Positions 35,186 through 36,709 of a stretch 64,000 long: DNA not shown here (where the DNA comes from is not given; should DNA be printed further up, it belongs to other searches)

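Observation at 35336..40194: Threonine locus lacks thrB; an ApgM-family phosphoglycerate-mutase homolog is the candidate homoserine kinase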

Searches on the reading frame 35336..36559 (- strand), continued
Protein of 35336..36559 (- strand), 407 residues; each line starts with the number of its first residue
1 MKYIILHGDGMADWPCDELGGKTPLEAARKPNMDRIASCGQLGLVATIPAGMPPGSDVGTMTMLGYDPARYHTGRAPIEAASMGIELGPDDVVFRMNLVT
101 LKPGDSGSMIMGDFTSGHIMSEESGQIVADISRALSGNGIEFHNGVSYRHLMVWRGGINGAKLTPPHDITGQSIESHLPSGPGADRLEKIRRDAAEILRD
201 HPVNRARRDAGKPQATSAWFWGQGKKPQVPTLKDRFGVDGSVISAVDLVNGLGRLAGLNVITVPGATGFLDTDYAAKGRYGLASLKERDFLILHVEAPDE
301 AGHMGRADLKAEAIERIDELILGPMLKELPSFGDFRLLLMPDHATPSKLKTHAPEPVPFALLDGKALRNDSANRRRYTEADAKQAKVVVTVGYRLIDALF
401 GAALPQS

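Call 49: search_protein_families(library=ncbifam, proteins=[L043:9221-10441:+, L067:10472-12043:+, L028:2211-2495:+, L014:7056-7943:+, L012:4349-7069:+, L068:8442-9200:+, L007:10648-11430:+, L030:3386-4270:+], max_evalue=1e-10)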
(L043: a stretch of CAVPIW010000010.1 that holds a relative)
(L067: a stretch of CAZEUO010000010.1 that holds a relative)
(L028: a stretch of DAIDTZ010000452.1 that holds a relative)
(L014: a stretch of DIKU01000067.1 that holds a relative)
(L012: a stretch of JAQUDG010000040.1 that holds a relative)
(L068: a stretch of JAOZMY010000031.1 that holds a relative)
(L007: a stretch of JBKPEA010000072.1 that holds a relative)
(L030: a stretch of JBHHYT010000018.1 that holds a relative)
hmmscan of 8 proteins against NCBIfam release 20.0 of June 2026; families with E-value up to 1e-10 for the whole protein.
L043:9221-10441:+ (406 aa): 24 families
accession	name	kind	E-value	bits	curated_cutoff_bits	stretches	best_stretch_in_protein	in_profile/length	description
NF005155.0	PRK06635.1-4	equivalog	6e-187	621.6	346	1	1-404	2-405/407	aspartate kinase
NF005656.0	PRK07431.1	equivalog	4.9e-169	563.6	657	1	2-404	3-413/587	aspartate kinase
NF005154.0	PRK06635.1-2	equivalog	1.2e-166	555.1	376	1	2-403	4-405/407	aspartate kinase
NF005153.0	PRK06635.1-1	equivalog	7.4e-163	542.4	585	1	2-403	3-408/421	aspartate kinase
TIGR00657.1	asp_kinases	subfamily_domain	8e-145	483.3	208.7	2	62-401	103-441/442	aspartate kinase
NF005156.0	PRK06635.1-5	equivalog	4.2e-141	470.4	594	1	2-403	3-403/411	aspartate kinase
TIGR00656.1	asp_kin_monofn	equivalog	3.8e-135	451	402.25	1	1-401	2-405/407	aspartate kinase, monofunctional class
NF005161.0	PRK06635.2-5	equivalog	8e-113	377.3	586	1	4-401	7-401/402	aspartate kinase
NF006068.0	PRK08210.1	equivalog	1.9e-106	356.6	474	1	2-403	3-403/405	aspartate kinase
NF006459.0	PRK08841.1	equivalog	8.3e-106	354.3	535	1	2-401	5-379/395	aspartate kinase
NF004938.0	PRK06291.1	equivalog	6.5e-101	338.3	528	2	62-404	119-465/468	aspartate kinase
NF005158.0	PRK06635.2-2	equivalog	1.9e-89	300.4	717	1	2-400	3-398/401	aspartate kinase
NF005157.0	PRK06635.2-1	equivalog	3.5e-88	296.2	832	1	4-401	6-400/401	aspartate kinase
NF006959.0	PRK09436.1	equivalog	1.1e-79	268.5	726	1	61-400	115-459/819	bifunctional aspartate kinase/homoserine dehydrogenase I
NF006570.0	PRK09084.1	equivalog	1.2e-69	235.6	455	1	53-400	100-448/452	lysine-sensitive aspartokinase 3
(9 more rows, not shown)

L067:10472-12043:+ (523 aa): 18 families
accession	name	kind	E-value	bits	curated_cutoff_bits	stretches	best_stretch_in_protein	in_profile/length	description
TIGR00977.1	citramal_synth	equivalog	2.8e-222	738.7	450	1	4-521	2-522/526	citramalate synthase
NF002085.0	PRK00915.1-2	subfamily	5e-91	305.9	517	1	3-516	13-500/504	2-isopropylmalate synthase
NF002086.0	PRK00915.1-3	equivalog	3e-84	283.3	532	1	2-521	5-507/516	2-isopropylmalate synthase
TIGR00973.1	leuA_bact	equivalog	5.5e-80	269.2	598.7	1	3-512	1-493/494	2-isopropylmalate synthase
NF002088.0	PRK00915.1-5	equivalog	9.7e-77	258.6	697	1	2-519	2-502/514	2-isopropylmalate synthase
TIGR02090.1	LEU1_arch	subfamily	3.1e-75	253.5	484.75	1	4-366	1-347/363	isopropylmalate/citramalate/homocitrate synthases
NF002084.0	PRK00915.1-1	equivalog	8.9e-73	245.6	748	1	3-514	4-498/523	2-isopropylmalate synthase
NF002087.0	PRK00915.1-4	equivalog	1.5e-68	231.6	729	1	3-521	6-508/516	2-isopropylmalate synthase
TIGR02146.1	LysS_fung_arch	equivalog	3.5e-65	220.5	413.55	1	6-352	1-333/344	homocitrate synthase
NF041069.1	IPMS_Sufob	equivalog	4.8e-61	207.1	600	1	4-378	1-361/371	isopropylmalate synthase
TIGR02660.1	nifV_homocitr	equivalog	2.5e-58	198.1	462.9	1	4-364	2-346/365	homocitrate synthase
NF042433.1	CitmalDyn_Leptosp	equivalog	9.6e-47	159.7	950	1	2-499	6-494/514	(R)-citramalate synthase CimA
NF042434.1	IPMS_Lepto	equivalog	2.9e-44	151.5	500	1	4-323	6-326/374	2-isopropylmalate synthase LeuA2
NF002991.1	PRK03739.1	subfamily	1.5e-28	99.8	455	1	9-512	32-548/550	2-isopropylmalate synthase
NF006049.0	PRK08195.1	subfamily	2.4e-26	92.6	229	1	156-251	148-245/344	4-hyroxy-2-oxovalerate/4-hydroxy-2-oxopentanoic acid aldolase,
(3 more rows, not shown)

L028:2211-2495:+ (94 aa): 2 families
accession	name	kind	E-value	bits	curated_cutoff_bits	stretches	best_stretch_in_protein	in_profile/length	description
NF041918.1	SAMP1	equivalog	1.9e-13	50.7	60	1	18-90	15-91/91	ubiquitin-like small modifier protein 1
TIGR01687.1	moaD_arch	subfamily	7.8e-13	48.7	49.5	1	11-90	9-88/88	MoaD family protein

L014:7056-7943:+ (295 aa): 11 families
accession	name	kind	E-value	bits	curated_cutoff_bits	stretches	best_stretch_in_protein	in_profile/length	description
NF001399.0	PRK00283.1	subfamily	2.8e-110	368.3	279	1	3-295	7-299/300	tyrosine recombinase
TIGR02225.1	recomb_XerD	equivalog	1.5e-109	365.8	329.6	1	7-294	2-289/290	site-specific tyrosine recombinase XerD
TIGR02224.1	recomb_XerC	equivalog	2.3e-94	316.1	335.15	1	7-294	2-292/295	tyrosine recombinase XerC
NF040815.2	recomb_XerA_Arch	equivalog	1.6e-62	211.4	220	1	7-287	2-262/263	site-specific tyrosine recombinase/integron integrase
NF002331.0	PRK01287.1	subfamily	6.1e-60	203.1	371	1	3-293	28-326/365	site-specific tyrosine recombinase XerC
TIGR02249.1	integrase_gron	subfamily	8.2e-43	146.9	265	2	220-283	241-304/315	integron integrase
NF011946.0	PRK15417.1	equivalog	2.3e-31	109.2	435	1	218-281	254-317/337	integron integrase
NF003462.0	PRK05084.1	equivalog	7e-30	104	267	1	132-287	196-352/360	tyrosine recombinase XerS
NF007370.0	PRK09870.1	subfamily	3.3e-19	69.3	221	1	112-291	14-191/200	tyrosine-type DNA invertase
NF007371.0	PRK09871.1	subfamily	6.4e-19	68.3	222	1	131-288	26-183/198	tyrosine-type DNA invertase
NF040693.1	recomb_GmtY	equivalog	3.9e-11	42.8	340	0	206-285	352-438/441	gamma-mobile-trio recombinase GmtY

L012:4349-7069:+ (906 aa): 9 families
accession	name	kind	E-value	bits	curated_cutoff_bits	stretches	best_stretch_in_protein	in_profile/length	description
TIGR01693.1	UTase_glnD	equivalog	1.9e-217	724.4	519.4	1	47-905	4-849/850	[protein-PII] uridylyltransferase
NF003467.0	PRK05092.1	equivalog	3.8e-217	723.3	959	1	16-905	34-923/940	[protein-PII] uridylyltransferase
NF002837.0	PRK03059.1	equivalog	6.8e-170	567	1010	1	44-906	22-856/857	[protein-PII] uridylyltransferase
NF001366.0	PRK00275.1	equivalog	1.2e-155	519.9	1299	1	40-906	32-886/895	[protein-PII] uridylyltransferase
NF003448.0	PRK05007.1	equivalog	1e-146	490.2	1255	1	45-905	39-878/884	bifunctional uridylyltransferase/uridylyl-removing protein GlnD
NF002487.0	PRK01759.1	equivalog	4.4e-126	422.2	890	1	58-905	36-861/862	bifunctional uridylyltransferase/uridylyl-removing protein GlnD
NF002895.0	PRK03381.1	equivalog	9.6e-117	391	631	1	53-905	25-777/782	[protein-PII] uridylyltransferase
NF003347.0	PRK04374.1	equivalog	1.8e-101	340.7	1567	1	58-903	41-864/869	[protein-PII] uridylyltransferase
NF001265.0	PRK00227.1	equivalog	6.3e-56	189.9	799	1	88-633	28-528/693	[protein-PII] uridylyltransferase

L068:8442-9200:+ (252 aa): 171 families (the best 25 are shown)
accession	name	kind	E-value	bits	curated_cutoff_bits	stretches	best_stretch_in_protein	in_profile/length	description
TIGR04406.1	LPS_export_lptB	equivalog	1.1e-107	358.8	240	1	4-240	2-239/239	LPS export ABC transporter ATP-binding protein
NF008144.0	PRK10895.1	equivalog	6.3e-91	304.1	381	1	1-240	1-241/241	LPS export ABC transporter ATP-binding protein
TIGR01188.1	drrA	subfamily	1.2e-54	185.7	312.45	1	11-225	1-213/302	daunorubicin resistance ABC transporter, ATP-binding protein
TIGR03410.1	urea_trans_UrtE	equivalog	3.3e-50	170.7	285.8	1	6-229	3-225/230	urea ABC transporter ATP-binding subunit UrtE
NF008449.1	PRK11300.1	equivalog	6.4e-49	166.5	362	1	3-237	5-255/255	high-affinity branched-chain amino acid ABC transporter ATP-binding protein LivG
TIGR00968.1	3a0106s01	subfamily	2.6e-45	154.8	342.75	1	9-230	6-225/237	sulfate ABC transporter ATP-binding protein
NF043075.1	MMSYN1_0197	equivalog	1.1e-44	152.9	550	1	3-230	2-227/341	spermidine/putrescine ABC transporter ATP-binding protein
NF040840.2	tungstate_WtpC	equivalog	5.2e-44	150.9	440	1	4-232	2-227/347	tungstate ABC transporter ATP-binding protein WtpC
TIGR03265.1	PhnT2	equivalog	1.2e-42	146.4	457.7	1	4-230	5-229/353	putative 2-aminoethylphosphonate ABC transporter ATP-binding protein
NF006987.0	PRK09452.1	equivalog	1.4e-42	145.8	482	1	3-228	17-240/378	spermidine/putrescine ABC transporter ATP-binding protein PotA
TIGR03864.1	PQQ_ABC_ATP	hypoth_equivalog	8.6e-42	143.2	302.25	1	5-227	3-223/236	ABC transporter, ATP-binding subunit, PQQ-dependent alcohol dehydrogenase system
TIGR01186.1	proV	subfamily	1.2e-41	143.1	326.6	1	13-228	3-222/363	betaine/proline/choline family ABC transporter ATP-binding protein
NF010060.0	PRK13537.1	equivalog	1.8e-41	142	521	1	3-225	15-235/314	nodulation factor ABC transporter ATP-binding protein NodI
NF033858.1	ABC2_perm_RbbA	equivalog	2e-41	141.8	1050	1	4-228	267-489/909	ribosome-associated ATPase/putative transporter RbbA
NF010059.0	PRK13536.1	equivalog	7.5e-41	140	549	1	10-229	50-267/342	nodulation factor ABC transporter ATP-binding protein NodI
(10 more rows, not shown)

L007:10648-11430:+ (260 aa): 73 families (the best 25 are shown)
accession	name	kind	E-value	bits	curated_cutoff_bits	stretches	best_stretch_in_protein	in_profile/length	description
NF004475.0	PRK05809.1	subfamily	1.8e-94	316.1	394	1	2-258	1-258/260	short-chain-enoyl-CoA hydratase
NF005802.0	PRK07657.1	equivalog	5.4e-74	249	363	1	9-258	9-258/260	enoyl-CoA hydratase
NF004517.0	PRK05862.1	equivalog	9.7e-74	248.1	396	1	7-260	6-257/257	enoyl-CoA hydratase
NF006007.0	PRK08138.1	subfamily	2e-73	247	355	1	9-258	13-259/261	enoyl-CoA hydratase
NF007239.0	PRK09674.1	equivalog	1.8e-71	240.6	371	1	7-258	7-255/257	2,3-dehydroadipyl-CoA hydratase PaaF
NF051848.1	EnCoAHydtEchA19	equivalog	2.2e-69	233.9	400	1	12-259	8-257/258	enoyl-CoA hydratase EchA19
NF005803.0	PRK07658.1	equivalog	3.6e-69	233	313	1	12-259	10-256/257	enoyl-CoA hydratase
NF004634.0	PRK05980.1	equivalog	6.1e-67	225.8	375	1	12-257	11-260/263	crotonase/enoyl-CoA hydratase family protein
NF042430.2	EnCoAhydt_DpgD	equivalog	2e-60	204.4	400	1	14-259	7-257/258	enoyl-CoA-hydratase DpgD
NF006100.0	PRK08252.1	subfamily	7.3e-60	202.7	282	1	12-258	11-252/254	crotonase/enoyl-CoA hydratase family protein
NF004840.0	PRK06190.1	equivalog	7.9e-60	202.6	253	1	11-252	11-253/260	enoyl-CoA hydratase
NF006566.0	PRK09076.1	subfamily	1.9e-59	201.4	286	1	11-259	12-259/260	enoyl-CoA hydratase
NF006699.0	PRK09245.1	subfamily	2.1e-58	197.7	354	1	11-258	10-264/266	crotonase/enoyl-CoA hydratase family protein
NF004796.0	PRK06144.1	subfamily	5.4e-58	196.5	272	1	11-258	15-260/262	enoyl-CoA hydratase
NF004781.0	PRK06127.1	subfamily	8.3e-56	189.6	291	1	11-258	18-267/269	enoyl-CoA hydratase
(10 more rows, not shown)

L030:3386-4270:+ (294 aa): 4 families
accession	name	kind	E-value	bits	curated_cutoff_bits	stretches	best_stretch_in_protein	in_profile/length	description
NF004019.1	PRK05481.1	subfamily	9.2e-114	379.5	203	1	6-282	2-279/286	lipoyl synthase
NF009544.0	PRK12928.1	subfamily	7.3e-112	373.5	210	1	3-279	18-296/300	lipoyl synthase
TIGR00510.1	lipA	equivalog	1.1e-111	372.9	310.25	1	3-282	15-296/302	lipoyl synthase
NF053790.1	LplA_LipA_fuse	exception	4.1e-106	355.9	800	1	5-278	333-605/606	bifunctional lipoate--protein ligase/lipoyl synthase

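Call 63: predict_structure(alignment_id=A2)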
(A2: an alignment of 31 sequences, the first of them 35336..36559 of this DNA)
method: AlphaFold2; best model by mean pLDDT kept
length: 407 residues; sequences in the alignment: 31
mean_pLDDT: 96.3   pTM: 0.92
mean pLDDT of the five models: 96.3, 96.1, 95.5, 95.4, 95.2
residues with pLDDT >= 90: 389; 70-90: 13; 50-70: 5; < 50: 0
segments of 3 or more residues with pLDDT < 50: none
pLDDT, mean of each block of 10 residues (from residue 1): 98 98 98 96 97 96 98 97 97 98 94 96 98 96 97 97 96 97 97 97 98 98 97 97 97 98 94 98 98 98 98 99 98 97 98 98 88 88 97 97 76
secondary structure, 60 per line:
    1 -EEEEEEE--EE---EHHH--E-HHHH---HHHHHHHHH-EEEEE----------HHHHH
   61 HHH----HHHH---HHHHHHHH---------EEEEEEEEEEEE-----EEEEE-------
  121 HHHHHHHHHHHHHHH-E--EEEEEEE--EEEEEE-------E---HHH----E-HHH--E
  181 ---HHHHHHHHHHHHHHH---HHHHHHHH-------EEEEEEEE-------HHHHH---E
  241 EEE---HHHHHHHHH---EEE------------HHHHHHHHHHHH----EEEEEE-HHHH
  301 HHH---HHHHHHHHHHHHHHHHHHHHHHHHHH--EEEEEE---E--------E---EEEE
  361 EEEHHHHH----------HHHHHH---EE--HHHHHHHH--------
elements in order: E2-8 H24-27 H31-39 E41-45 H56-63 H68-71 H75-82 E92-103 E109-113 H121-135 E140-146 E149-154 H184-198 H202-209 E217-224 H232-236 E240-243 H247-255 E259-261 H274-285 E290-295 H297-303 H307-332 E335-340 E357-363 H364-368 H379-384 H392-399

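Call 66: fold_search(model_id=the predicted structure, library=pdb)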
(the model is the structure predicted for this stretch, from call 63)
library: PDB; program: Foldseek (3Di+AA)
matches with E <= 10: 897; with E <= 0.001: 81
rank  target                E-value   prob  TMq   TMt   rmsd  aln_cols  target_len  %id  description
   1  2zkt_B                1.2e-34  1.00  0.80  0.85   4.8       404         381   30  Structure of PH0037 protein from Pyrococcus horikoshii (released 2009-04-21)
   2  2zkt_A                2.8e-29  1.00  0.68  0.83   3.7       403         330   26  Structure of PH0037 protein from Pyrococcus horikoshii (released 2009-04-21)
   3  3kd8_A                1.2e-27  1.00  0.67  0.73   5.2       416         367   26  Cofactor-Independent Phosphoglycerate mutase from Thermoplasma Acidophilum DSM 1728 (released 2009-12-01)
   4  3idd_A                1.1e-26  1.00  0.66  0.73   4.9       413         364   25  Cofactor-Independent Phosphoglycerate Mutase from Thermoplasma acidophilum DSM 1728 (released 2009-10-06)
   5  3idd_B                2.5e-26  1.00  0.66  0.74   4.8       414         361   25  Cofactor-Independent Phosphoglycerate Mutase from Thermoplasma acidophilum DSM 1728 (released 2009-10-06)
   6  3kd8_B                2.2e-25  1.00  0.68  0.75   4.9       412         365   25  Cofactor-Independent Phosphoglycerate mutase from Thermoplasma Acidophilum DSM 1728 (released 2009-12-01)
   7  4my4                  4.5e-09  1.00  0.43  0.36  12.7       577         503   11  Crystal structure of phosphoglycerate mutase from Staphylococcus aureus. (released 2013-10-16)
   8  7tl8_A                6.9e-09  1.00  0.45  0.39  12.7       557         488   12  1.95A resolution structure of independent phosphoglycerate mutase from S. aureus in complex with a macrocyclic peptide (released 2022-08-10)
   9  1ejj                  3.0e-08  1.00  0.44  0.36  12.1       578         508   14  CRYSTAL STRUCTURAL ANALYSIS OF PHOSPHOGLYCERATE MUTASE COCRYSTALLIZED WITH 3-PHOSPHOGLYCERATE (released 2001-03-02)
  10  4nwj                  3.0e-08  1.00  0.42  0.35  13.0       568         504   13  Crystal structure of phosphopglycerate mutase from Staphylococcus aureus in 3-phosphoglyceric acid bound form. (released 2015-01-14)
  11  3m7v_A                9.6e-08  1.00  0.33  0.33  16.6       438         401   14  Crystal structure of phosphopentomutase from streptococcus mutans (released 2010-04-07)
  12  5vpu                  1.0e-07  1.00  0.40  0.33  12.4       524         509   14  Crystal Structure of 2,3-bisphosphoglycerate-independent phosphoglycerate mutase bound to 3-phosphoglycerate, from Acine (released 2017-05-24)
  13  2ify                  1.2e-07  1.00  0.42  0.35  15.1       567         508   12  Structure of Bacillus anthracis cofactor-independent phosphoglucerate mutase (released 2006-10-24)
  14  5kgl_A                1.8e-07  1.00  0.41  0.33  14.8       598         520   11  2.45A resolution structure of Apo independent phosphoglycerate mutase from C. elegans (orthorhombic form) (released 2017-04-05)
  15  4n7t_A                2.0e-07  1.00  0.33  0.33  16.3       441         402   14  Crystal structure of phosphorylated phosphopentomutase from streptococcus mutans (released 2013-11-06)
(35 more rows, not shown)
